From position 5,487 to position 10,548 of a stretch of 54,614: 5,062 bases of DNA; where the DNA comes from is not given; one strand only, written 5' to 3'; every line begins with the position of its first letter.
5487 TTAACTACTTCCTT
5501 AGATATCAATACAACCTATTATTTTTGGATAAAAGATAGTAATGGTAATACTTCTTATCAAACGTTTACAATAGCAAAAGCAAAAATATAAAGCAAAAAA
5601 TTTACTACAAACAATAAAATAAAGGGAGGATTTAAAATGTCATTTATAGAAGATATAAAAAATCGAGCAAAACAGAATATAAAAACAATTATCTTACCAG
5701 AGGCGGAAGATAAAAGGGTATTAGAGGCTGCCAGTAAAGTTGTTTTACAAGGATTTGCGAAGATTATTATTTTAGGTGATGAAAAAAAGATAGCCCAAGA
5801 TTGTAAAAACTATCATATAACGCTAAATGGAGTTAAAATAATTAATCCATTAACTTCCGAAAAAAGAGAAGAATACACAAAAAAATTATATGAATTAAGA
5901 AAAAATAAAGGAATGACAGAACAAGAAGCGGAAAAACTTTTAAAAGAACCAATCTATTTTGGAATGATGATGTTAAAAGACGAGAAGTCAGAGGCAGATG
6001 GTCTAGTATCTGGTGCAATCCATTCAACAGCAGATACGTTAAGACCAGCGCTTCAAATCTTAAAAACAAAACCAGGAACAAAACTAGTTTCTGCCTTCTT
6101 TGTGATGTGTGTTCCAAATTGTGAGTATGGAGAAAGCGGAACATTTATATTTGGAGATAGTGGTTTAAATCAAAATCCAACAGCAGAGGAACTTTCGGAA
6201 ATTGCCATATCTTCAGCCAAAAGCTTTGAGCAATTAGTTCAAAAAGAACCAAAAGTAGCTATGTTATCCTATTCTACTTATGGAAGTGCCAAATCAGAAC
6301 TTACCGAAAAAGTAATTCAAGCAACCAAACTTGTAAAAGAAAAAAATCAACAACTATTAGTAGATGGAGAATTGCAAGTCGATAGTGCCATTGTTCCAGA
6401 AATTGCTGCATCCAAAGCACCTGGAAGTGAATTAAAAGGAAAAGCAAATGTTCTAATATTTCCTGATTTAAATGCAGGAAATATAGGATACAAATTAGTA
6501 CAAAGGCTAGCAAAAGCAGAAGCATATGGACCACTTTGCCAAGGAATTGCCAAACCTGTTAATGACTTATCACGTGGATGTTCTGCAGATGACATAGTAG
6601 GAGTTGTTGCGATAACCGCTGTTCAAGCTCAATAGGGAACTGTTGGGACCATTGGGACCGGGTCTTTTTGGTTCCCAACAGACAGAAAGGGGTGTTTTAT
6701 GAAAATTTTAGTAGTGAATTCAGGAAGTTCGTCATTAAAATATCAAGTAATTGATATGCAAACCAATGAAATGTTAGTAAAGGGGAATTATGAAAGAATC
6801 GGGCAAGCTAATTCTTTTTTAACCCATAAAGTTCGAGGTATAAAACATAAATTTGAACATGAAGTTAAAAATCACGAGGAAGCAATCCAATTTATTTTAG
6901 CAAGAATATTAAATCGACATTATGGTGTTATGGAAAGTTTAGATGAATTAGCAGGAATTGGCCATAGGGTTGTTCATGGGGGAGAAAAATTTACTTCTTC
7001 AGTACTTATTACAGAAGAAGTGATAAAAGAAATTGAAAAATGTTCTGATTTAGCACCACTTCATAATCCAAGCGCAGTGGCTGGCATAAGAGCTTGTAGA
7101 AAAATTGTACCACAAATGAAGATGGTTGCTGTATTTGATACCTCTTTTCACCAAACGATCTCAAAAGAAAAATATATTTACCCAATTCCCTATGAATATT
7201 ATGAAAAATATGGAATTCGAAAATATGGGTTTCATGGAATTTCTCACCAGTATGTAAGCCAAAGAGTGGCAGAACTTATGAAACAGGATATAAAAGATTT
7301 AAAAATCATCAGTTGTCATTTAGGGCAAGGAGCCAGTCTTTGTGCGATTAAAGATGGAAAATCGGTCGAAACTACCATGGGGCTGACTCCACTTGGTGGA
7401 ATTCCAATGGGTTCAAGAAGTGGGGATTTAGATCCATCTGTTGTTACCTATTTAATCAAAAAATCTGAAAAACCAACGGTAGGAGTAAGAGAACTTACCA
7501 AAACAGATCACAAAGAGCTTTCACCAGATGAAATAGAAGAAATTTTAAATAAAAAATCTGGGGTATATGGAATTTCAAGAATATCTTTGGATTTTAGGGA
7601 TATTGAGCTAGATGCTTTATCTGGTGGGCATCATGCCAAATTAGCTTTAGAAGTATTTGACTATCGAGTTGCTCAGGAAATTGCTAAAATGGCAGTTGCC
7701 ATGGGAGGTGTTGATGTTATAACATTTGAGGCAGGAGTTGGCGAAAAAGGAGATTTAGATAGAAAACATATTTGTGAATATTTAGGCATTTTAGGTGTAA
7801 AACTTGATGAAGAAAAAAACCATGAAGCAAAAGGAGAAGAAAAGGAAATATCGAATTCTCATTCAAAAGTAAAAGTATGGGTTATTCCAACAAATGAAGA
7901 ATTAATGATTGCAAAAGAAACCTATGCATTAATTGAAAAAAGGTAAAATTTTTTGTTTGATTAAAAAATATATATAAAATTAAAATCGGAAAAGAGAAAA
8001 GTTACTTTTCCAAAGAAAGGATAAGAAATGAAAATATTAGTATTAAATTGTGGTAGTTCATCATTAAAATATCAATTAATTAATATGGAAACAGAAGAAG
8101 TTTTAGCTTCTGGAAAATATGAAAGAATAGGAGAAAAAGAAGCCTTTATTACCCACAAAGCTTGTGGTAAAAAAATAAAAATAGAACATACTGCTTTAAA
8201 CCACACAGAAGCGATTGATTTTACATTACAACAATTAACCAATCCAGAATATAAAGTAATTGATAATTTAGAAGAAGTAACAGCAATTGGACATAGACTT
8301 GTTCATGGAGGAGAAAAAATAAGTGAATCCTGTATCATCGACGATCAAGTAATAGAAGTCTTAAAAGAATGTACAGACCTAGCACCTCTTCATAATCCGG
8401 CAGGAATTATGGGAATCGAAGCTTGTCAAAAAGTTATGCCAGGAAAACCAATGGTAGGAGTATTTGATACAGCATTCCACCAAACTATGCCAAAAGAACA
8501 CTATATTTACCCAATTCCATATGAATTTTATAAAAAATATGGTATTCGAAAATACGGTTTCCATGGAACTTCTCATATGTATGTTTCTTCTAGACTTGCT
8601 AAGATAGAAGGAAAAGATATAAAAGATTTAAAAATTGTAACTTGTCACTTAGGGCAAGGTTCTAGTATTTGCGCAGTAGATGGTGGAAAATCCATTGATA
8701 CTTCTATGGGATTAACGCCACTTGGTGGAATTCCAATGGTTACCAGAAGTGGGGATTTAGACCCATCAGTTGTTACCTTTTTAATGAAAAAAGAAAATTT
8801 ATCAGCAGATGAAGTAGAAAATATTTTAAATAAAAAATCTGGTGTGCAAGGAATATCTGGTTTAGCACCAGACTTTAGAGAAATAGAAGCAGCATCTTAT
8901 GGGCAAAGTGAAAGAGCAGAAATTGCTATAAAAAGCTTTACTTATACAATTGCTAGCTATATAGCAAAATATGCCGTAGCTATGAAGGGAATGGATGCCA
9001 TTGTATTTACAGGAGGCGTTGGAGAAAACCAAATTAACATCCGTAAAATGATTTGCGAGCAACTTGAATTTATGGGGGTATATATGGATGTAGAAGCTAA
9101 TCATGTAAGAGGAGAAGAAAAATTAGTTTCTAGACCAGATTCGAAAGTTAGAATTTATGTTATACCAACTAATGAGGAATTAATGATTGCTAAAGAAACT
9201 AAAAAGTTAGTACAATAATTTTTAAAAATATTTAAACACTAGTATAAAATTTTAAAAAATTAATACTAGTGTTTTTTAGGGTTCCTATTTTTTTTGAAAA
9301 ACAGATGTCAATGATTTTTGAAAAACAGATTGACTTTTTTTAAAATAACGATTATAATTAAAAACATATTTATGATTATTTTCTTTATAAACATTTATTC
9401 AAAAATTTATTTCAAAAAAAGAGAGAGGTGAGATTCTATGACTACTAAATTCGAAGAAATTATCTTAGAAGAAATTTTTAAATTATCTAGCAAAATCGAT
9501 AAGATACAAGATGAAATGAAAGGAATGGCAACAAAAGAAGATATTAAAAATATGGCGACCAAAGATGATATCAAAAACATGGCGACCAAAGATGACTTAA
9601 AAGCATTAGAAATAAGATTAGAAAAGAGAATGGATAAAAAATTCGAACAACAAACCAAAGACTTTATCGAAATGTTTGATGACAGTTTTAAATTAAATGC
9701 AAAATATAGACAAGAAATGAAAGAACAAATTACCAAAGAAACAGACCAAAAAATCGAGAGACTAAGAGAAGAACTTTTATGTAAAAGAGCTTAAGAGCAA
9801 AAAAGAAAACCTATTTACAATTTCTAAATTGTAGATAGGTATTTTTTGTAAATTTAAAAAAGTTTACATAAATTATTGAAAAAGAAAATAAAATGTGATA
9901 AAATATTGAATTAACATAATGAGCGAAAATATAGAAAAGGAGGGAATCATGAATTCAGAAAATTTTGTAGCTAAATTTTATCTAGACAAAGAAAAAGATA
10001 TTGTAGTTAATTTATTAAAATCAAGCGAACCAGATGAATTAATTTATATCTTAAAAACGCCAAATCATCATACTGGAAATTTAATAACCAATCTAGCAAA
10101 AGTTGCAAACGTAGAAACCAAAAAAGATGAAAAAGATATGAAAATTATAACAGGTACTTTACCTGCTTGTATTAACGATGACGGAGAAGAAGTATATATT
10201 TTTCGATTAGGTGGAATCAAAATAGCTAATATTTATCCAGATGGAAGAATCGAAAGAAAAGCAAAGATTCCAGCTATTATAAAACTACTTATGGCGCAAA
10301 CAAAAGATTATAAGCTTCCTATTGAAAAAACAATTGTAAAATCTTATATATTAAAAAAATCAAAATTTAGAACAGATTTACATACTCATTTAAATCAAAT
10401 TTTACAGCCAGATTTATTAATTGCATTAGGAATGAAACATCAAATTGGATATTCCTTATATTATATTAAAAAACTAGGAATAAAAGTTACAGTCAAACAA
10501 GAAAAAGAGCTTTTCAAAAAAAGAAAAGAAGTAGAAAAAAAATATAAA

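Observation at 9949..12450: Large adenosine-deaminase-fold protein fused to a SLOG/LOG-like nucleotide-sensor-type domain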

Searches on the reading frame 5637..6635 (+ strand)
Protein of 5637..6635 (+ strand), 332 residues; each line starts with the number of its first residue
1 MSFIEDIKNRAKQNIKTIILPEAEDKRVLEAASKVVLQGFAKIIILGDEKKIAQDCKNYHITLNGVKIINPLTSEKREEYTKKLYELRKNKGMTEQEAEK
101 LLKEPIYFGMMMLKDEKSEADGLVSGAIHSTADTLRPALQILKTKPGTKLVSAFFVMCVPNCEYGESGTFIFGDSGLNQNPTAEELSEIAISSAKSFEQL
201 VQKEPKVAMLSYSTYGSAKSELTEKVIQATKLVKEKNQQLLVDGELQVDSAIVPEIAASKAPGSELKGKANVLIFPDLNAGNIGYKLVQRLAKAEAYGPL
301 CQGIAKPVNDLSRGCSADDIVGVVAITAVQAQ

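Call 5: search_protein_families(library=pfam, proteins=[window:5637-6635:+], max_evalue=0.1)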
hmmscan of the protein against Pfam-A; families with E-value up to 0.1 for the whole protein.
window:5637-6635:+ (332 aa): 1 family
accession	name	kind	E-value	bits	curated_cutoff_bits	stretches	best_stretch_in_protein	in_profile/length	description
PF01515.24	PTA_PTB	-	4.5e-133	444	24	1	2-328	1-319/319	Phosphate acetyl/butaryl transferase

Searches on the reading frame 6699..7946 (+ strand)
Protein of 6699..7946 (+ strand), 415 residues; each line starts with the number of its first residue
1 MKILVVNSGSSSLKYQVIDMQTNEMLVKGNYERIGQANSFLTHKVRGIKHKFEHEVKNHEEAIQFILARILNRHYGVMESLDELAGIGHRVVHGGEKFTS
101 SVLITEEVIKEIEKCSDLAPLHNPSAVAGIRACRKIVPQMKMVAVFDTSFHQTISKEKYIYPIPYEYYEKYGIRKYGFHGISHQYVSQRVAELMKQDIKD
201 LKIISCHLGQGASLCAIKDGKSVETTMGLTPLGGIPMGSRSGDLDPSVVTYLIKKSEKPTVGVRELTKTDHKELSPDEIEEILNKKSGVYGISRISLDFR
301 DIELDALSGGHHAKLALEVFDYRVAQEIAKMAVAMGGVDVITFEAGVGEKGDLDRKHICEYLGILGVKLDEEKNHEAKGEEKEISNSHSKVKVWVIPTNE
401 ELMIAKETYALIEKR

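Call 5: search_protein_families(library=pfam, proteins=[window:6699-7946:+], max_evalue=0.1)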
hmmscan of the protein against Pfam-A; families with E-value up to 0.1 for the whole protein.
window:6699-7946:+ (415 aa): 2 families
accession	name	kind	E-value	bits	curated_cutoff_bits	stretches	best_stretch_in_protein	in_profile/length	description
PF00871.23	Acetate_kinase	-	7e-140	466.6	22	1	2-406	1-392/392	Acetokinase family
PF23445.2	SNRNP200_wHTH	-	0.057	14.1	27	0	176-206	47-77/82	Winged Helix-turn-helix domain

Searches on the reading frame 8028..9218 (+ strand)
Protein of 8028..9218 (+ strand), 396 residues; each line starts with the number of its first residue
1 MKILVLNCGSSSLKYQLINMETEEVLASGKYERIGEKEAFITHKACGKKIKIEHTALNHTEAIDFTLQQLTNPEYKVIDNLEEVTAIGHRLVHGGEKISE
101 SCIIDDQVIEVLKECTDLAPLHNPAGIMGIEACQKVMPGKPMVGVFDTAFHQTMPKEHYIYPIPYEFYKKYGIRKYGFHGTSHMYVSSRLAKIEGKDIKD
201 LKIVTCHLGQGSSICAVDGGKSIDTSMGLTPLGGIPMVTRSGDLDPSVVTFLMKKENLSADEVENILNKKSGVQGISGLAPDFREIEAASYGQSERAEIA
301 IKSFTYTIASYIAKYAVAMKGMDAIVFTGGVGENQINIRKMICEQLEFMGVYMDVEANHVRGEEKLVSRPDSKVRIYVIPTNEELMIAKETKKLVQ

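Call 5: search_protein_families(library=pfam, proteins=[window:8028-9218:+], max_evalue=0.1)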
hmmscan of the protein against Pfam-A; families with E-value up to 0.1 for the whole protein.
window:8028-9218:+ (396 aa): 2 families
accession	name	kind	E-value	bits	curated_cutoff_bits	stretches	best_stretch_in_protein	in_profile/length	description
PF00871.23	Acetate_kinase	-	6.6e-152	506.2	22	1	2-389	1-392/392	Acetokinase family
PF22521.2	HypF_C_2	-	0.017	15.4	27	1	278-347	148-218/241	Carbamoyltransferase, Kae1-like Domain, second subdomain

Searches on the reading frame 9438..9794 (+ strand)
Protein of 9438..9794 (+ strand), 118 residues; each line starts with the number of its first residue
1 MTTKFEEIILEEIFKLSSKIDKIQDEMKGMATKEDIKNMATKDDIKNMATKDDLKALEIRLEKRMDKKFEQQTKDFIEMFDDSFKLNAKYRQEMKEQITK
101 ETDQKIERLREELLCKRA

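Call 5: search_protein_families(library=pfam, proteins=[window:9438-9794:+], max_evalue=0.1)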
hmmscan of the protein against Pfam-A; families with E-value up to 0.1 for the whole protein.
window:9438-9794:+ (118 aa): 2 families
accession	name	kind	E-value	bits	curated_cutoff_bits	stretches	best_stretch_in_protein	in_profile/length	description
PF06785.16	UPF0242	-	0.045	14.2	33.5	1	12-113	66-159/194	Uncharacterised protein family (UPF0242) N-terminus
PF20731.2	RE_NgoFVII_C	-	0.076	13.5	23.8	0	38-106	27-95/131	NgoFVII C-terminal B3-like DNA-binding domain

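Call 6: search_protein_families(library=padloc, proteins=[window:9438-9794:+], max_evalue=1)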
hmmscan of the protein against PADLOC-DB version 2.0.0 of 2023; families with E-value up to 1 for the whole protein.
window:9438-9794:+ (118 aa): 0 families

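Call 7: search_protein_families(library=ncbifam, proteins=[window:9438-9794:+], max_evalue=1)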
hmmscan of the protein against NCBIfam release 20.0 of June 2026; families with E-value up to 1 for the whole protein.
window:9438-9794:+ (118 aa): 2 families
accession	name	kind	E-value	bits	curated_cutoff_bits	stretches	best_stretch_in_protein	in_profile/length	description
TIGR02444.1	TIGR02444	hypoth_equivalog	0.11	12.8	48.3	1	34-70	76-113/116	TIGR02444 family protein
NF033885.1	conj_TraP_IncI1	equivalog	0.56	9.9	135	0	33-113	59-137/217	conjugal transfer protein TraP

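Call 86: search_protein_families(library=phrogs, proteins=[window:9438-9794:+], max_evalue=0.01)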
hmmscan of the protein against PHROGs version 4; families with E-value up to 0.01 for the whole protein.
window:9438-9794:+ (118 aa): 3 families
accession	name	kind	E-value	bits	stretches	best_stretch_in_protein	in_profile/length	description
phrog_663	-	head and packaging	0.0058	16.1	1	20-107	289-375/628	minor head protein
phrog_30808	-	unknown function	0.0062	16.4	1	25-56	117-148/397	-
phrog_2277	-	unknown function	0.0088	17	0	45-67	38-60/62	-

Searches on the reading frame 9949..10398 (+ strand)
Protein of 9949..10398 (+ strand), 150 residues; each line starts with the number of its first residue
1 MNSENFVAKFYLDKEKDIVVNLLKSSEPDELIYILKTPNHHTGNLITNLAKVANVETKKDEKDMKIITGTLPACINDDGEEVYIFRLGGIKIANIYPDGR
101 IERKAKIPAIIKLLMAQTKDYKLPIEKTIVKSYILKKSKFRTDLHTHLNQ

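Call 69: predict_structure(alignment_id=A4)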
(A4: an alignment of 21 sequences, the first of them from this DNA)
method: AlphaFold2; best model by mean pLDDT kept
length: 150 residues; sequences in the alignment: 21
mean_pLDDT: 82.1   pTM: 0.71
mean pLDDT of the five models: 82.1, 82.1, 81.7, 81.0, 78.2
residues with pLDDT >= 90: 81; 70-90: 37; 50-70: 8; < 50: 24
segments of 3 or more residues with pLDDT < 50: 125-128, 130-144, 148-150
pLDDT, mean of each block of 10 residues (from residue 1): 76 93 90 91 88 92 93 93 91 93 91 89 57 46 49
secondary structure, 60 per line:
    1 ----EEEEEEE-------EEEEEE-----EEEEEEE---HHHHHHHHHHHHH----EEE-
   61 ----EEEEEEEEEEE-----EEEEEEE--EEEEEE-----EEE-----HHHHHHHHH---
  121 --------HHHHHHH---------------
elements in order: E5-11 E19-24 E30-36 H40-52 E57-59 E65-75 E81-87 E90-95 E101-103 H109-117 H129-135

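Call 75: fold_search(model_id=the predicted structure, library=pdb)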
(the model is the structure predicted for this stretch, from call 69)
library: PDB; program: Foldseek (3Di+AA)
matches with E <= 10: 795; with E <= 0.001: 0
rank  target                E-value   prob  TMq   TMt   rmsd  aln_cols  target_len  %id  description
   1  3kxy_J                9.7e-02  0.75  0.28  0.32   5.6        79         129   15  Crystal Structure of the ExsC-ExsE Complex (released 2010-06-30)
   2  8bo9_A                1.1e-01  0.35  0.29  0.26   6.2       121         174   15  NanoLuc-D9R/H57A/K89R mutant complexed with azacoelenterazine bound in intra-barrel catalytic site (released 2023-09-27)
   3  3kxy_A                2.0e-01  0.63  0.27  0.30   5.2        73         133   15  Crystal Structure of the ExsC-ExsE Complex (released 2010-06-30)
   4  3kxy_F                2.1e-01  0.57  0.27  0.30   6.0        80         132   12  Crystal Structure of the ExsC-ExsE Complex (released 2010-06-30)
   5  9or6_B                2.7e-01  0.23  0.20  0.12  12.8        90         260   11  Crystal structure of PprA S-F-S tetramer from Deinococcus radiodurans (released 2025-06-04)
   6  9yup_B                2.7e-01  0.20  0.20  0.12  12.3       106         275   10  Crystal structure of PprA S-F-S tetramer from Deinococcus radiodurans (released 2025-10-29)
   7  6a28_B                3.6e-01  0.25  0.19  0.13   8.5        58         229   14  Crystal structure of PprA W183R mutant form 2 (released 2018-12-26)
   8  9p8l_C                3.9e-01  0.20  0.20  0.31   7.5        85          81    9  Structure of Lockin in complex with 3'cADPR (released 2025-07-30)
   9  9yl4_G                3.9e-01  0.20  0.18  0.11  13.1        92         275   12  Crystal structure of PprA S-F filament from Deinococcus radiodurans (released 2025-10-22)
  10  3kxy_D                4.1e-01  0.44  0.28  0.32   5.9        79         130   13  Crystal Structure of the ExsC-ExsE Complex (released 2010-06-30)
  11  4zel_A                4.1e-01  0.14  0.21  0.06  14.7       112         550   12  Human dopamine beta-hydroxylase (released 2016-04-20)
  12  9yup_C                4.3e-01  0.15  0.20  0.12  12.2       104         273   12  Crystal structure of PprA S-F-S tetramer from Deinococcus radiodurans (released 2025-10-29)
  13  4zel_B                4.6e-01  0.21  0.30  0.10  12.1       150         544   11  Human dopamine beta-hydroxylase (released 2016-04-20)
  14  6a28_A                4.9e-01  0.18  0.19  0.12  10.1        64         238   12  Crystal structure of PprA W183R mutant form 2 (released 2018-12-26)
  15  2p23_A                5.2e-01  0.13  0.17  0.19  10.0        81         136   11  Crystal structure of human FGF19 (released 2007-04-10)
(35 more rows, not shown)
